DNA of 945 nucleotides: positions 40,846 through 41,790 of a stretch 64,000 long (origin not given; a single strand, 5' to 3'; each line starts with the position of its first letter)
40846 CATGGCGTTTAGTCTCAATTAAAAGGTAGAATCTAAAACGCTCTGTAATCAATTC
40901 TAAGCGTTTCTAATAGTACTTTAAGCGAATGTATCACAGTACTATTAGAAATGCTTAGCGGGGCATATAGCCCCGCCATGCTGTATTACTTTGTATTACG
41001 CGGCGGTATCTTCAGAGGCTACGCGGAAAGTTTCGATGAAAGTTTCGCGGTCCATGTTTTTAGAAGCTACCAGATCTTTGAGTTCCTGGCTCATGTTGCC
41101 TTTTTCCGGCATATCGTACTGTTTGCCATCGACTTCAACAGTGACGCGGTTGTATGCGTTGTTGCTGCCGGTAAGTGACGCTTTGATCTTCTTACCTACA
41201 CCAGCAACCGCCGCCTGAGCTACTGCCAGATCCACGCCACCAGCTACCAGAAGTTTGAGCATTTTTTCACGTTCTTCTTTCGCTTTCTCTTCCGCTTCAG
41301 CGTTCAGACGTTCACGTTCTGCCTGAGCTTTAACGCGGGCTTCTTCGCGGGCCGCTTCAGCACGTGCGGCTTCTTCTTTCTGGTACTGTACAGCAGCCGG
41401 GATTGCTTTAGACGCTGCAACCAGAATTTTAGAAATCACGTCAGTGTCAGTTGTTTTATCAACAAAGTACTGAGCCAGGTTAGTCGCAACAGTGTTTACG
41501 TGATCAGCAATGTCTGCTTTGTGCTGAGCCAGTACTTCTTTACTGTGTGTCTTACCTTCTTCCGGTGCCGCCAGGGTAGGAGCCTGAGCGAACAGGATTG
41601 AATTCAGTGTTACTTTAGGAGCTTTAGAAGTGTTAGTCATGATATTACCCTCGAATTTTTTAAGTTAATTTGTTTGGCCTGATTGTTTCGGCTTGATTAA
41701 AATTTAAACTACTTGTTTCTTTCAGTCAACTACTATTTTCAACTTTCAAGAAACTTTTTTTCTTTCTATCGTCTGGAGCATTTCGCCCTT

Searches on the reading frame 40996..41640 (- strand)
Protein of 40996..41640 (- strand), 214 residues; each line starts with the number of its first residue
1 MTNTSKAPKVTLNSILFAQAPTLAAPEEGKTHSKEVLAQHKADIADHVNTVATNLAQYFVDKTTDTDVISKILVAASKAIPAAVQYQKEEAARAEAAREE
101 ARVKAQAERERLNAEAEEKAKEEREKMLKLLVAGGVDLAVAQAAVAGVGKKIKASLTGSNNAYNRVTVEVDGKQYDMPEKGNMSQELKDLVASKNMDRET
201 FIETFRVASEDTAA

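Call 55: search_protein_families(library=pfam, proteins=[window:40996-41640:-], max_evalue=0.01)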
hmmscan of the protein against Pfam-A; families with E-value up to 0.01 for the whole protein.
window:40996-41640:- (214 aa): 1 family
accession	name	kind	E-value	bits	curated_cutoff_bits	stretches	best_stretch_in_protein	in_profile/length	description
PF17929.6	TetR_C_34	-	0.0069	16.9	26.3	0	33-103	32-104/120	Tetracyclin repressor-like, C-terminal domain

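Call 56: search_protein_families(library=phrogs, proteins=[window:40996-41640:-], max_evalue=0.001)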
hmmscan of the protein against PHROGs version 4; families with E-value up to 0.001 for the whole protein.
window:40996-41640:- (214 aa): 2 families
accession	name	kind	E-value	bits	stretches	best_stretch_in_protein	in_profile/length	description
phrog_20181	-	unknown function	1.1e-60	206.1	1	2-207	4-210/224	-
phrog_27871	-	unknown function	0.00013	23.2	1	84-206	26-156/160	-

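Call 95: search_dna_similar(query=window:40996-41640:-, collection=phages, mode=protein, max_rows=60, rows=spread, max_evalue=0.001)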
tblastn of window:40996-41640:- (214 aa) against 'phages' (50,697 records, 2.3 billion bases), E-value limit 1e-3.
Records with a match: 18; places in all: 20; records where one place covers at least 80% of the query: 0.
Best place of each record, by identity: <60% 18.
By first word of the organism name: Erwinia 7; Yersinia 4; Serratia 2; Cronobacter 2; Pectobacterium 2; Xanthomonas 1.
By host as written in the record: - 4; Erwinia amylovora 3; Erwinia amylovora SNUABM_01 3; Serratia marcescens UCC2017 2; Cronobacter sakazakii 2; Pectobacterium carotovorum subsp. carotovorum strain CBBL19-1-37 2; Xanthomonas vesicatoria 1; Erwinia aphidicola W09_2 1.
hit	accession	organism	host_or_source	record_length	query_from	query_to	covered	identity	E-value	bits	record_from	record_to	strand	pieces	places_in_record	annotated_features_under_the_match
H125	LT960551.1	Yersinia phage fHe-Yen9-04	-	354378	2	206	62%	55.6%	1e-18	153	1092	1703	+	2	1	g001: hypothetical protein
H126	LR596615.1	Yersinia phage fHe-Yen9-04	-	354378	2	206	62%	55.6%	1e-18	153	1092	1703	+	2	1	g001: hypothetical protein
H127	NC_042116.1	Yersinia phage fHe-Yen9-04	-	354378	2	206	62%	55.6%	1e-18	153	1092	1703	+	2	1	g001: hypothetical protein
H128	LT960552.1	Yersinia phage fHe-Yen9-03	-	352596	2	206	62%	54.1%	8e-16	144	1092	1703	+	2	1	g001: hypothetical protein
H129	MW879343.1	Erwinia phage pEa_SNUABM_44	Erwinia amylovora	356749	2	206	62%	54.1%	8e-15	140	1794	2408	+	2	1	hypothetical protein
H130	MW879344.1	Erwinia phage pEa_SNUABM_49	Erwinia amylovora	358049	2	206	62%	54.1%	1e-14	140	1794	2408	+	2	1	hypothetical protein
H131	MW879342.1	Erwinia phage pEa_SNUABM_19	Erwinia amylovora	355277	2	206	62%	54.1%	1e-14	140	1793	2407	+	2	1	hypothetical protein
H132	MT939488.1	Erwinia phage pEa_SNUABM_50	Erwinia amylovora SNUABM_01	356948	2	206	62%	54.1%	1e-14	140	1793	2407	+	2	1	hypothetical protein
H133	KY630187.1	Serratia phage BF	Serratia marcescens UCC2017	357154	2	206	62%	54.1%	1e-14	140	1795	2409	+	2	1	hypothetical protein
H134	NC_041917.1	Serratia phage BF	Serratia marcescens UCC2017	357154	2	206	62%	54.1%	1e-14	140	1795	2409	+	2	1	hypothetical protein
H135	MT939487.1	Erwinia phage pEa_SNUABM_47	Erwinia amylovora SNUABM_01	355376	2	206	62%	54.1%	1e-14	139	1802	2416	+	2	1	hypothetical protein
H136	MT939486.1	Erwinia phage pEa_SNUABM_12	Erwinia amylovora SNUABM_01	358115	2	206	62%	54.1%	1e-14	139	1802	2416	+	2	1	hypothetical protein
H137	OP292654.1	Xanthomonas phage XbC2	Xanthomonas vesicatoria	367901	6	213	63%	50.4%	2e-14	141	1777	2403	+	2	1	hypothetical protein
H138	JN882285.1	Cronobacter phage vB_CsaM_GAP32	Cronobacter sakazakii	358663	6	206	58%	52.0%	1e-15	141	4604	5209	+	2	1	hypothetical protein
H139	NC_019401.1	Cronobacter phage vB_CsaM_GAP32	Cronobacter sakazakii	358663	6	206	58%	52.0%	1e-15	141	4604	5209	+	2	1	hypothetical protein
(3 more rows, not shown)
